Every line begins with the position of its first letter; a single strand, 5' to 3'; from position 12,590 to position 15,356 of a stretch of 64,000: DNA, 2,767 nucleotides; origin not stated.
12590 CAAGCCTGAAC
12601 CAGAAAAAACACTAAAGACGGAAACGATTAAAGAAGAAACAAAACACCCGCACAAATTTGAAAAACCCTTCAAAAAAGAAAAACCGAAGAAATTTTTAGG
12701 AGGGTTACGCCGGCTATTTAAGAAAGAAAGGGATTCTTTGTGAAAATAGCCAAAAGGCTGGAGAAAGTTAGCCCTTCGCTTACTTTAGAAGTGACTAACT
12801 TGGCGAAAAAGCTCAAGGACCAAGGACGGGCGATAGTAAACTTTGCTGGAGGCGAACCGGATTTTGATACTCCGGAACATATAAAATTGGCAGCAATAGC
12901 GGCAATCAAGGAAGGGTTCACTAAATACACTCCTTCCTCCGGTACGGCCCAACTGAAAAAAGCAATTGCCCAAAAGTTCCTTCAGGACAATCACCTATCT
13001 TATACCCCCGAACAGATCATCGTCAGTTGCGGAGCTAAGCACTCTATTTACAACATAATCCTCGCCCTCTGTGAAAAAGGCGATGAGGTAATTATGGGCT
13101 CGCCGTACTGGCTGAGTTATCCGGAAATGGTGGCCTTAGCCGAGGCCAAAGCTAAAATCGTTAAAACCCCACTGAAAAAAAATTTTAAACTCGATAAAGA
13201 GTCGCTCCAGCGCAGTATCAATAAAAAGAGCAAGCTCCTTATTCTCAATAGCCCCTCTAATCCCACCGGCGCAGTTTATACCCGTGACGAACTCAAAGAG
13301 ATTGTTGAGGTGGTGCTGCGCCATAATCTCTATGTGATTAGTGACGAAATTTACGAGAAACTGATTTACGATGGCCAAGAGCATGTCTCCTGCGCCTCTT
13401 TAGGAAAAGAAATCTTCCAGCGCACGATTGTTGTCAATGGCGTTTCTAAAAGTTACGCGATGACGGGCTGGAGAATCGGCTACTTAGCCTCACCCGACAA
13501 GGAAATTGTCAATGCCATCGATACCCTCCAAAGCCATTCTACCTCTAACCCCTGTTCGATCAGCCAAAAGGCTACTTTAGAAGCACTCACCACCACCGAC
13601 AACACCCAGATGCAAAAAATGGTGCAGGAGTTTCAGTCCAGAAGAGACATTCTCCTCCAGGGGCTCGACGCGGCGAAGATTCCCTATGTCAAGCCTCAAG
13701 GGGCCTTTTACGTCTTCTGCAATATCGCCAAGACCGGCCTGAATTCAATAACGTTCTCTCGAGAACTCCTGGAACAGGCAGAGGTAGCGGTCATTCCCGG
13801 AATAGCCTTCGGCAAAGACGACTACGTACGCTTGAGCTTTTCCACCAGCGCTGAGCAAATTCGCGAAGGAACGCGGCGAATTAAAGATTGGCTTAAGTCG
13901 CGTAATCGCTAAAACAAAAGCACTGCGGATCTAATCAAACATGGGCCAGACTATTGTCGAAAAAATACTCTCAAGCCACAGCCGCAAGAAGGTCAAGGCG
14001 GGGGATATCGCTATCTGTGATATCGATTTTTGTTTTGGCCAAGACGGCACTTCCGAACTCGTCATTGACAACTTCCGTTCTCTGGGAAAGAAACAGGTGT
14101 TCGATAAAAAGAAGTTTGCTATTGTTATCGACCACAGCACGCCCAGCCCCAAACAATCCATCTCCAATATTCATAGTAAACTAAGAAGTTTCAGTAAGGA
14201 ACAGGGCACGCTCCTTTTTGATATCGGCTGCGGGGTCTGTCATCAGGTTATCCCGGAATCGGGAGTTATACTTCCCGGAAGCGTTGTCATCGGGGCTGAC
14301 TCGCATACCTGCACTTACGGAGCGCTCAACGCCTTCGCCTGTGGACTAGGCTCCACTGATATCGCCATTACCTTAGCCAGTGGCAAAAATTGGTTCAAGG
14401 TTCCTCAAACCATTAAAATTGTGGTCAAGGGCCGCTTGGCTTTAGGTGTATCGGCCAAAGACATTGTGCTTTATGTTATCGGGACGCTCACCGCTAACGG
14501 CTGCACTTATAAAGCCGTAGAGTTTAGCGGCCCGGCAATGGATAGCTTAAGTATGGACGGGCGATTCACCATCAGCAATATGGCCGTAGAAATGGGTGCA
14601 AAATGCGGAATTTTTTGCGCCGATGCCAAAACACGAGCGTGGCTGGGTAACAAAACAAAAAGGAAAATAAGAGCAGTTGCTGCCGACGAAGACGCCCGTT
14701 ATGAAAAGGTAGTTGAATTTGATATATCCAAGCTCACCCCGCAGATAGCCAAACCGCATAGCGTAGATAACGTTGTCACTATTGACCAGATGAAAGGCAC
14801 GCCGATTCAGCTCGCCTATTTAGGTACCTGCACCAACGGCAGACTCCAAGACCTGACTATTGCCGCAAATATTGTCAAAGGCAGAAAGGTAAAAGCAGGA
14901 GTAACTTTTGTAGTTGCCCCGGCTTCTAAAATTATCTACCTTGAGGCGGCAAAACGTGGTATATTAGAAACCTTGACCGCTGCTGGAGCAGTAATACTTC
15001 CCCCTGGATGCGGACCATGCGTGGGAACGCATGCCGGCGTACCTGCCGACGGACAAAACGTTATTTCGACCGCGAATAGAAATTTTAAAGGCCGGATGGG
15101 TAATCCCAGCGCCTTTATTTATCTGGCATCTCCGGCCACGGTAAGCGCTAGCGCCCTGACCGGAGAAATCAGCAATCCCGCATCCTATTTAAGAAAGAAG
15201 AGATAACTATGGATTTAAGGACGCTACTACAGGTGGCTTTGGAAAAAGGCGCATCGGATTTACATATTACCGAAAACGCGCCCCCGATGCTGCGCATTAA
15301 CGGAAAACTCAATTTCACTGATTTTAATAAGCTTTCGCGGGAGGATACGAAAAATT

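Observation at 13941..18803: pilT embedded between the large and small subunits of a LeuCD-type hydratase, within a leuC-leuD-leuB-mdh block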

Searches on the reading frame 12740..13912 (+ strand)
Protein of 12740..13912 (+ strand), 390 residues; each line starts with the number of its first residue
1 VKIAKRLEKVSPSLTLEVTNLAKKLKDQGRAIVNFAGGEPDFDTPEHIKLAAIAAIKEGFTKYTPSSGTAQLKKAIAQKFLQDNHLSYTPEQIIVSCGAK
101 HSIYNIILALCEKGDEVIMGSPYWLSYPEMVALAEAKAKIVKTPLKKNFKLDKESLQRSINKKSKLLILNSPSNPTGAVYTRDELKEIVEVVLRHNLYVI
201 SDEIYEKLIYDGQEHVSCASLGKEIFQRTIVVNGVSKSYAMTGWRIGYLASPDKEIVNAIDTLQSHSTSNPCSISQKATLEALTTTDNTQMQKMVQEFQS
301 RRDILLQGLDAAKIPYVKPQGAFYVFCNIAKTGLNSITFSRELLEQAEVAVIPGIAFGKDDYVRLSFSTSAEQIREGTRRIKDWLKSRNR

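Call 7: search_protein_families(library=ncbifam, proteins=[window:12740-13912:+], max_evalue=0.00001)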
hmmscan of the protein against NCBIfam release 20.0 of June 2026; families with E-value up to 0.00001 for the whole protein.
window:12740-13912:+ (390 aa): 73 families (the best 25 are shown)
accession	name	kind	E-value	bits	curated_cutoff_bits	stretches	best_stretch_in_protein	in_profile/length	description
NF041091.1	asp_aminotase_Arch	equivalog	4e-132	440.6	550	1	5-386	2-376/376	aspartate aminotransferase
NF004769.0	PRK06107.1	equivalog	1.2e-115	386.5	617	1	2-383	5-396/402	aspartate transaminase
NF041364.1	GntC_guanitoxin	equivalog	1.3e-96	323.6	415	1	33-382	1-354/356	guanitoxin biosynthesis PLP-dependent (S)-gamma-hydroxy-L-arginine cyclodehydratase GntC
NF005817.0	PRK07683.1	equivalog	5.3e-96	321.6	575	1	27-389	25-385/387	aminotransferase A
NF005588.0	PRK07309.1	equivalog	2.9e-90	303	576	1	31-388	31-389/391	pyridoxal phosphate-dependent aminotransferase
NF005816.0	PRK07682.1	equivalog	7.4e-89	298.1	620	1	2-388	5-386/390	aminotransferase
NF004975.0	PRK06348.1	equivalog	9.2e-89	298.1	549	1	2-382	5-380/384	pyridoxal phosphate-dependent aminotransferase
NF006229.0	PRK08361.1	equivalog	3.7e-83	279.7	624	1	3-386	10-389/391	aspartate aminotransferase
NF004770.0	PRK06108.1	subfamily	8.5e-83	278.4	422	1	3-387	13-394/396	pyridoxal phosphate-dependent aminotransferase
NF005601.0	PRK07337.1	equivalog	2.8e-81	273.6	496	1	1-385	6-392/394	pyridoxal phosphate-dependent aminotransferase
NF005855.0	PRK07777.1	equivalog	1.7e-78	264.7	553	1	4-385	7-388/391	pyridoxal phosphate-dependent aminotransferase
NF006514.0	PRK08960.1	equivalog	4e-77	259.6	554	1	2-386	4-386/388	pyridoxal phosphate-dependent aminotransferase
NF005744.0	PRK07568.1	subfamily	3.3e-71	240.2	389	1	1-330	1-327/398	pyridoxal phosphate-dependent aminotransferase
NF006230.0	PRK08363.1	equivalog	4e-71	239.9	534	1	3-388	4-395/398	alanine aminotransferase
NF006756.0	PRK09276.1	subfamily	7e-71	239.2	507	1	1-383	2-384/387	LL-diaminopimelate aminotransferase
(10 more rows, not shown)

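Call 8: search_protein_families(library=pfam, proteins=[window:12740-13912:+], max_evalue=0.001)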
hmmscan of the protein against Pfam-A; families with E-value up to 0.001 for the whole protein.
window:12740-13912:+ (390 aa): 3 families
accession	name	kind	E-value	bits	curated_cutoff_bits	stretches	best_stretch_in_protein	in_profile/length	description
PF00155.27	Aminotran_1_2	-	3.5e-81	273.6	19.7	1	32-381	3-361/361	Aminotransferase class I and II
PF01053.26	Cys_Met_Meta_PP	-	1.6e-06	27.4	27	1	90-203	68-174/381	Cys/Met metabolism PLP-dependent enzyme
PF00266.25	Aminotran_5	-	2.8e-06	27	21.5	1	91-202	62-175/371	Aminotransferase class-V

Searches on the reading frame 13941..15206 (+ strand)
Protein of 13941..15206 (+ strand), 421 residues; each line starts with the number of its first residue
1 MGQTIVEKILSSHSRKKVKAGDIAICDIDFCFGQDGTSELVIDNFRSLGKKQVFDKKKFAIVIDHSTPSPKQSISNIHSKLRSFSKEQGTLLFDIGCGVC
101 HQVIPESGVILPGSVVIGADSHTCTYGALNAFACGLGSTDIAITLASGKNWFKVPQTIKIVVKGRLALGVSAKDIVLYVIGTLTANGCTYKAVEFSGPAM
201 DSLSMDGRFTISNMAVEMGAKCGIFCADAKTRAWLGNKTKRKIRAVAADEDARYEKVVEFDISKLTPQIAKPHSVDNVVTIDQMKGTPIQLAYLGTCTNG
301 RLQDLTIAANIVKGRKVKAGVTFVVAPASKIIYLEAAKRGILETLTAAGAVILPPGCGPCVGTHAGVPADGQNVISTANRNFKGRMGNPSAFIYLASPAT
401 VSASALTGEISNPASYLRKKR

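Call 7: search_protein_families(library=ncbifam, proteins=[window:13941-15206:+], max_evalue=0.00001)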
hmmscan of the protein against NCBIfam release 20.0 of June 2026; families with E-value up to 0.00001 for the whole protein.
window:13941-15206:+ (421 aa): 19 families
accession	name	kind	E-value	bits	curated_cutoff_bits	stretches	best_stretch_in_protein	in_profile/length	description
NF001614.1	PRK00402.1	subfamily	1.6e-169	564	385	1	3-413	1-414/415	aconitase/3-isopropylmalate dehydratase large subunit family protein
TIGR01343.1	hacA_fam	subfamily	1.5e-159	531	385.7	1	4-413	1-411/412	homoaconitate hydratase family protein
TIGR02086.1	IPMI_arch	subfamily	2.7e-158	527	410.15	1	3-414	1-410/411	3-isopropylmalate dehydratase/homoaconitate hydratase family large subunit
TIGR02083.1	LEU2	equivalog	1.5e-142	475.4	610.65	1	4-414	2-417/419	3-isopropylmalate dehydratase large subunit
NF040615.1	HacA_Meth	equivalog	1.9e-132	442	550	1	4-413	2-418/419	homoaconitase large subunit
NF005558.0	PRK07229.1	equivalog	9e-111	371.4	612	1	1-416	1-415/647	aconitate hydratase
NF009116.0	PRK12466.1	subfamily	7.5e-94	314.9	531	2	2-283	4-305/472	3-isopropylmalate dehydratase large subunit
TIGR01342.1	acon_putative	hypoth_equivalog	2.8e-87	293.5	719.15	1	4-414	1-410/655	putative aconitate hydratase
NF004016.0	PRK05478.1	subfamily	1.8e-83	280.7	510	2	1-283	2-303/468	3-isopropylmalate dehydratase large subunit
TIGR00139.1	h_aconitase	equivalog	1e-78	265.4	529.9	2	245-418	276-459/709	homoaconitase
TIGR00170.1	leuC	equivalog_domain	1.5e-68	231.5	560.25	2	1-288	1-307/466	3-isopropylmalate dehydratase large subunit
TIGR01340.1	aconitase_mito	equivalog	1.8e-53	182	825.35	1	76-411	112-473/745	aconitate hydratase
NF006690.0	PRK09238.1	equivalog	1.9e-48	165.1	782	2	232-418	640-819/852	bifunctional aconitate hydratase 2/2-methylisocitrate dehydratase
NF008503.0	PRK11413.1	equivalog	2e-39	135.2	641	2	97-286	127-316/753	hydratase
NF006757.0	PRK09277.1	subfamily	2.5e-35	121.4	686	2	107-285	197-389/888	aconitate hydratase AcnA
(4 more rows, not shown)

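Call 8: search_protein_families(library=pfam, proteins=[window:13941-15206:+], max_evalue=0.001)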
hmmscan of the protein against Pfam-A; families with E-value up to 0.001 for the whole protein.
window:13941-15206:+ (421 aa): 1 family
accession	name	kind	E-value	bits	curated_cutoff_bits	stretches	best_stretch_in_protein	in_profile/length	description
PF00330.25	Aconitase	-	9.8e-105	351.6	28.7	1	7-408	1-463/463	Aconitase family (aconitate hydratase)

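Call 40: search_solved_structures(query=window:13941-15206:+, max_evalue=1e-20, show_alignments=1)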
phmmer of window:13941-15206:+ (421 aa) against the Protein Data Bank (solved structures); distinct sequences matched with E-value up to 1e-20: 11.
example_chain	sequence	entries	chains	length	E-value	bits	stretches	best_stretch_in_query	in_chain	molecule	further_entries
4nqy_A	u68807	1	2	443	2.4e-109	369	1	1-414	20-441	Isopropylmalate/citramalate isomerase large subunit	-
4kp1_A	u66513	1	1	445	2.4e-109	369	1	1-414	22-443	Isopropylmalate/citramalate isomerase large subunit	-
4kp2_A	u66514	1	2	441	7.1e-101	341.1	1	4-413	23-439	Homoaconitase large subunit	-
1b0m_A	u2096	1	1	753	4.8e-44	154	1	78-413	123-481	PROTEIN (ACONITASE)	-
1b0k_A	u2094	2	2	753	4.8e-44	154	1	78-413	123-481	PROTEIN (ACONITASE) | MITOCHONDRIAL ACONITASE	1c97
1c96_A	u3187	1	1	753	4.8e-44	154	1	78-413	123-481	MITOCHONDRIAL ACONITASE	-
1b0j_A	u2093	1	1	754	4.8e-44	154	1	78-413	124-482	ACONITATE HYDRATASE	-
5acn_A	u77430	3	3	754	4.8e-44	153.9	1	78-413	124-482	ACONITASE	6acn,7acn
1aco_A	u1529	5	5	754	9.9e-44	152.9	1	78-413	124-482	ACONITASE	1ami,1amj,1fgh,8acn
1nis_A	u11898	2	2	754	9.9e-44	152.9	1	78-413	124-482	ACONITASE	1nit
1l5j_A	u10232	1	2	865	2.4e-25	92.3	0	245-416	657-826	Aconitate hydratase 2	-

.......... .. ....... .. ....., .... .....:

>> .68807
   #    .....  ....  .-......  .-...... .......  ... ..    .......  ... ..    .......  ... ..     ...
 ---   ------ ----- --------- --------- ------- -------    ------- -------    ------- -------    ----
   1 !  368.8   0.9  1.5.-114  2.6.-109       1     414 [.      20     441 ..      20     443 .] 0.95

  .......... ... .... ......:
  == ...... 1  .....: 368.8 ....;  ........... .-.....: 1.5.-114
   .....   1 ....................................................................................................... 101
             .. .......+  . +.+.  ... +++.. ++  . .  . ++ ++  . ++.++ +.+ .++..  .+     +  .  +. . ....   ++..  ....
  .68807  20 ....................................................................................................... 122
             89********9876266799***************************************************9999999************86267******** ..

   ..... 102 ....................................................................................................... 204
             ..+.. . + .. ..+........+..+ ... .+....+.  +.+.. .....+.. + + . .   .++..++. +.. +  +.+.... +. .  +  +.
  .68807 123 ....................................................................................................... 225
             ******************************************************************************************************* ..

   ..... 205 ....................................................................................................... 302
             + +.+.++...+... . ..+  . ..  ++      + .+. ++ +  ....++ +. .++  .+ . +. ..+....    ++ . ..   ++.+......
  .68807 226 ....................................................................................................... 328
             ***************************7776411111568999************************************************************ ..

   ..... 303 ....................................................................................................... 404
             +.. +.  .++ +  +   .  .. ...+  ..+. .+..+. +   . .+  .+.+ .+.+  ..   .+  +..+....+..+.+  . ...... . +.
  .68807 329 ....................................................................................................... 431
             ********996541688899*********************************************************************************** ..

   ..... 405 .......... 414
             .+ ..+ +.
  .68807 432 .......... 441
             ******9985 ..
